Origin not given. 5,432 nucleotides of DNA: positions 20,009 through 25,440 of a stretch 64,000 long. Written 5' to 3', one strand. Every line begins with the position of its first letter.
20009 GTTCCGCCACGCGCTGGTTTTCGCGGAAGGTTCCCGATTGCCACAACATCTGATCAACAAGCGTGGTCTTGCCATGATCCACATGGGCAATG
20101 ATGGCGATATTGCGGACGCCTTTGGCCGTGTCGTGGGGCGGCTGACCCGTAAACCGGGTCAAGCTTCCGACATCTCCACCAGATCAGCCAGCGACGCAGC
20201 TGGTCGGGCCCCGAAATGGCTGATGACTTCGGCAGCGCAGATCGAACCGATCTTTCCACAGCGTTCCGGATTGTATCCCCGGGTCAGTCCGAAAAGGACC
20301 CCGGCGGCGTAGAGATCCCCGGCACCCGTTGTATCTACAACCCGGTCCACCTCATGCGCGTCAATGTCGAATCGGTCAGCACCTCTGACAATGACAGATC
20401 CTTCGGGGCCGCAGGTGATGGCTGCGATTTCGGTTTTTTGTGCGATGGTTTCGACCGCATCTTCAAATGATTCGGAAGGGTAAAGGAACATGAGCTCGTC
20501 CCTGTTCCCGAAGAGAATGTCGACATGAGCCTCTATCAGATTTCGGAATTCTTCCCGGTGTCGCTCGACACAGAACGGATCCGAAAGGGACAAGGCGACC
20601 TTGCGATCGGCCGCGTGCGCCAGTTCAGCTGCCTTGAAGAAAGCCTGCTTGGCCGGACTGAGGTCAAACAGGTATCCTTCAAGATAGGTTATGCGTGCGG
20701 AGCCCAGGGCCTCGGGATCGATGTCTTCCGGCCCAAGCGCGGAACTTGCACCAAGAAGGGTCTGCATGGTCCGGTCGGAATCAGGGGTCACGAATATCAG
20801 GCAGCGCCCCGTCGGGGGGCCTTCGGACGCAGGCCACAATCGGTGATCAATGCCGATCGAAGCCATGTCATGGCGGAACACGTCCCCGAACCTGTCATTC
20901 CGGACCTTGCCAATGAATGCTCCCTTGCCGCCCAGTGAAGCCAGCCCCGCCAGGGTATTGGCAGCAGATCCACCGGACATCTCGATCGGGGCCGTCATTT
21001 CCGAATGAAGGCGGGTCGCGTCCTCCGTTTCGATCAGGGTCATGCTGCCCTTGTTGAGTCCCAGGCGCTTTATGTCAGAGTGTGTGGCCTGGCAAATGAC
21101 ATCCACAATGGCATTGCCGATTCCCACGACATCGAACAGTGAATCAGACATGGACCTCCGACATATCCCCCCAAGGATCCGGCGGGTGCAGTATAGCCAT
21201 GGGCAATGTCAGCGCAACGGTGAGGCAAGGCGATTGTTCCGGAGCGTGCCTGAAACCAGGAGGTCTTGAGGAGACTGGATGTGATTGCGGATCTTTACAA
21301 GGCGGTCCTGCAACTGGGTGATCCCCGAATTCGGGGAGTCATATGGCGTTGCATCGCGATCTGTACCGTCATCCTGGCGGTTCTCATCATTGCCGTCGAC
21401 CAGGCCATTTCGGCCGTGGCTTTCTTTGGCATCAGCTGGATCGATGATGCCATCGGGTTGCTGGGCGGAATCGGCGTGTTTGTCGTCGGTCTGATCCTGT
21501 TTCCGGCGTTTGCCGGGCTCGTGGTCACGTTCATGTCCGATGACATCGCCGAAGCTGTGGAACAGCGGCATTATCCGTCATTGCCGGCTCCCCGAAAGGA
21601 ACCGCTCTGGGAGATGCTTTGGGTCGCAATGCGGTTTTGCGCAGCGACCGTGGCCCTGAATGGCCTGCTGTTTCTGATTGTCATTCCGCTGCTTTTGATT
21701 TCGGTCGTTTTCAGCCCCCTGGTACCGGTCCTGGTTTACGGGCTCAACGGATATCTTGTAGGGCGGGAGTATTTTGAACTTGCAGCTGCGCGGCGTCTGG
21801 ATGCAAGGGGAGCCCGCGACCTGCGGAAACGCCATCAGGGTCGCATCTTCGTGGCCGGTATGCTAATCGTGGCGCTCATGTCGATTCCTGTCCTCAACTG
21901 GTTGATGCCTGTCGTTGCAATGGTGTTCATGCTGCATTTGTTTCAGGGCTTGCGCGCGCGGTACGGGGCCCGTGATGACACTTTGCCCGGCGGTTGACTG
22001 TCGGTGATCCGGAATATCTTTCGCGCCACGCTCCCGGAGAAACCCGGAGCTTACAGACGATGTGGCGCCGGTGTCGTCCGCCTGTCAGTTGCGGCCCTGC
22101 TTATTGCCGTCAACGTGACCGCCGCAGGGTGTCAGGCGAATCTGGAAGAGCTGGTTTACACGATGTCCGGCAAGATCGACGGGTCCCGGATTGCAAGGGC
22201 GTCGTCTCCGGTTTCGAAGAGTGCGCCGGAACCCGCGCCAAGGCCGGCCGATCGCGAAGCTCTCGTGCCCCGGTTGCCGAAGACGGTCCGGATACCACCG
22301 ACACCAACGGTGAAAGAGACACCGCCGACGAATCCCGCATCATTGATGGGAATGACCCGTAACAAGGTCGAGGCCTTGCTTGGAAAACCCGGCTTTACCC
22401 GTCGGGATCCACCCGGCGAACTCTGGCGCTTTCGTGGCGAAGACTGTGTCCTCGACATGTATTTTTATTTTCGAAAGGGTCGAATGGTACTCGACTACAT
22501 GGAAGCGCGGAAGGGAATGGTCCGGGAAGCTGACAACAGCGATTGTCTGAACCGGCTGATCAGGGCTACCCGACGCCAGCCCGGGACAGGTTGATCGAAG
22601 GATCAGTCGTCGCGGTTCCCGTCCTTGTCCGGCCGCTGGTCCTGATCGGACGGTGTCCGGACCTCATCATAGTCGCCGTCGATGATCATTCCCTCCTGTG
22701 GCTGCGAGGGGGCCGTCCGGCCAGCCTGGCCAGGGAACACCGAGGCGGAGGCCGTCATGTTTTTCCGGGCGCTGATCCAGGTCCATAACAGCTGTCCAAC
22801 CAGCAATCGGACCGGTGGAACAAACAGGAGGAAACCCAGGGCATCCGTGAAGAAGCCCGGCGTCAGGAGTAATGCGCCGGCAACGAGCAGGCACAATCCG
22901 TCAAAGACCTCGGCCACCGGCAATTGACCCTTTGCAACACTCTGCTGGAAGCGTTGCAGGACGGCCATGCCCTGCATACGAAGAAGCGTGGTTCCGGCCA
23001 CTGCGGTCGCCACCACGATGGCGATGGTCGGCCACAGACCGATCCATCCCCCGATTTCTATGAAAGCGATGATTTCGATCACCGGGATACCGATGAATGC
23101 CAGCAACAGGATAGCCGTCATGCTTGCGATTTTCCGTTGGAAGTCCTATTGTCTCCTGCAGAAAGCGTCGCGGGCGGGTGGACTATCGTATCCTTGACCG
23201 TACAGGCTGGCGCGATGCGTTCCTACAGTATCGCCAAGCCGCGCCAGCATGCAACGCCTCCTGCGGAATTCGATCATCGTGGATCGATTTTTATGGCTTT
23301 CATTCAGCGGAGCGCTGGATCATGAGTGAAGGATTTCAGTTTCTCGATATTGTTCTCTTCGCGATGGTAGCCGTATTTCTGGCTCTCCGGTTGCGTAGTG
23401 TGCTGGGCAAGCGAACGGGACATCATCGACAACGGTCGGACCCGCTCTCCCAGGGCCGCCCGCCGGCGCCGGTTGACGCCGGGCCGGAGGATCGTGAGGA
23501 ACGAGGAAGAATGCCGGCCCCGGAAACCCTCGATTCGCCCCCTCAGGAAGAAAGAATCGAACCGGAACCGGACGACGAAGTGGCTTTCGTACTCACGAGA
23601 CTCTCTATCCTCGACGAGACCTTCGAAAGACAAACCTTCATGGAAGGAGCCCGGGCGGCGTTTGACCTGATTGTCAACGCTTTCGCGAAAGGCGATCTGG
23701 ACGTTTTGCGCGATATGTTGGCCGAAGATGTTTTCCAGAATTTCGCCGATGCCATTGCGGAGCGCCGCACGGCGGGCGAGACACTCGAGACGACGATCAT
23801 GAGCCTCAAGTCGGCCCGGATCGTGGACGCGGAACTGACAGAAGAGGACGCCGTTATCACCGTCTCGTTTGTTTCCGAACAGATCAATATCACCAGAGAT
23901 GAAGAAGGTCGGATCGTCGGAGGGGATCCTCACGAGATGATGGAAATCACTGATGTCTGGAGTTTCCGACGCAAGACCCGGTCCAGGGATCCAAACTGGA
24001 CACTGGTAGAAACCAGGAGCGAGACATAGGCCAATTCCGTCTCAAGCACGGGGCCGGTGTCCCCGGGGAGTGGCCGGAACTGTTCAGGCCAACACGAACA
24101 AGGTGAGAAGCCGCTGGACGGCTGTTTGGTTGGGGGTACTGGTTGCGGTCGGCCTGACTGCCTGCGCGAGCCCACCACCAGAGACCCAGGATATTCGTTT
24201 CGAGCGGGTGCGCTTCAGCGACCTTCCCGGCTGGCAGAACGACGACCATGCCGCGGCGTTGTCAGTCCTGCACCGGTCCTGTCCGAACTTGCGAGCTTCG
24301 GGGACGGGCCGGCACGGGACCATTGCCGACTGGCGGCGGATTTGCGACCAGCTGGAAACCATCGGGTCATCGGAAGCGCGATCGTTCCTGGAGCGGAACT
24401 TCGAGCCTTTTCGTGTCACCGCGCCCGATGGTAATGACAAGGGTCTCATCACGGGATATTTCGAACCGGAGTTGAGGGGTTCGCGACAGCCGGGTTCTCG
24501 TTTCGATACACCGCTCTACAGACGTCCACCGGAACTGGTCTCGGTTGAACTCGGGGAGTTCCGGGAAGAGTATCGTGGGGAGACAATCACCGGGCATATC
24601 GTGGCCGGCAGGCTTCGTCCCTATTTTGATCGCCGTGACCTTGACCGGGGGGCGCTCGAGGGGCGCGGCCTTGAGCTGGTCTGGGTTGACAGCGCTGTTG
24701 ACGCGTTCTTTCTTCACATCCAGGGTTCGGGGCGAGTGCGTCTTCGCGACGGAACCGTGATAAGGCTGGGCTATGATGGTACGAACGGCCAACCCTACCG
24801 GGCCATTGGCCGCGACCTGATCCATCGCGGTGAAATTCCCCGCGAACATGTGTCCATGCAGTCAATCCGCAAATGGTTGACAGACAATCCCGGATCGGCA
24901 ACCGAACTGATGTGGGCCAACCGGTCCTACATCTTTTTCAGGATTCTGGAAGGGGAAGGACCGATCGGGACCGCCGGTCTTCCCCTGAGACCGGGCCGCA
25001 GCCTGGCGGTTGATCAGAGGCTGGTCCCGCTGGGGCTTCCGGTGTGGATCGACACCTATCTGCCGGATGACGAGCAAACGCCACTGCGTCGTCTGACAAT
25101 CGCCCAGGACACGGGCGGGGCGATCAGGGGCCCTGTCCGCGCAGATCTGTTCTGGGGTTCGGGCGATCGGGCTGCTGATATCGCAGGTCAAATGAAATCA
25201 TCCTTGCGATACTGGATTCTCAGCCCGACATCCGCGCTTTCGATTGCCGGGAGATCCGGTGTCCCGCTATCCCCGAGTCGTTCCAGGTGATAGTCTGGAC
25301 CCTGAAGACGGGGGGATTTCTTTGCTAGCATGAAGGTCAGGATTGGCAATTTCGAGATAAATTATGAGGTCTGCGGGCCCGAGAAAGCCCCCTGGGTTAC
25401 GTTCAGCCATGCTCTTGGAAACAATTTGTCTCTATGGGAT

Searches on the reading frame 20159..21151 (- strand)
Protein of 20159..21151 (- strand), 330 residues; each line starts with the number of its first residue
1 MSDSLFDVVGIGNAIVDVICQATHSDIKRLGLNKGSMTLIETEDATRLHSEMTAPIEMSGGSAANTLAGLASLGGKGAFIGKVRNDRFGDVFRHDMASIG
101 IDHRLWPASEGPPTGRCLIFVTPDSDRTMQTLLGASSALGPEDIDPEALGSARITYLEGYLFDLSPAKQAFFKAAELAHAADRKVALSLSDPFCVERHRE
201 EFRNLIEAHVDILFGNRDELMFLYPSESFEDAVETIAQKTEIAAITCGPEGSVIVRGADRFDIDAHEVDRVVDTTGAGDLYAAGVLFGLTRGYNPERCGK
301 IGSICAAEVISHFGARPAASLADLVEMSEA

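Call 81: search_protein_families(library=pfam, proteins=[window:20159-21151:-])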
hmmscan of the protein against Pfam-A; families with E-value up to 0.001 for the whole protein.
window:20159-21151:- (330 aa): 1 family
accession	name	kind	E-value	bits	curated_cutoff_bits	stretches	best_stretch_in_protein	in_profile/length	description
PF00294.29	PfkB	-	2.1e-47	162.4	25.8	1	46-317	23-297/302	pfkB family carbohydrate kinase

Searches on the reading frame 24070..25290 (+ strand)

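Call 5: search_protein_families(library=pfam, proteins=[window:24070-25290:+])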
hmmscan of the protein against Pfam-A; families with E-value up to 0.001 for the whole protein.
window:24070-25290:+ (406 aa): 2 families
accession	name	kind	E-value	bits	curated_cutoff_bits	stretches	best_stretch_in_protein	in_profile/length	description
PF03562.22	MltA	-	1.6e-60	204.2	24.3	1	126-291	1-163/163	MltA specific insert domain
PF06725.17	3D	-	7.2e-23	81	23.8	1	310-384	1-71/72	3D domain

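Call 6: search_protein_families(library=ncbifam, proteins=[window:24070-25290:+])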
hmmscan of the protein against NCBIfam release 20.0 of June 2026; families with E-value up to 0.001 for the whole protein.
window:24070-25290:+ (406 aa): 1 family
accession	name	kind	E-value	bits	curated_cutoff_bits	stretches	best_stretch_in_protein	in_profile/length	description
NF008366.0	PRK11162.1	equivalog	5.7e-49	167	242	1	185-386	150-356/366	murein transglycosylase A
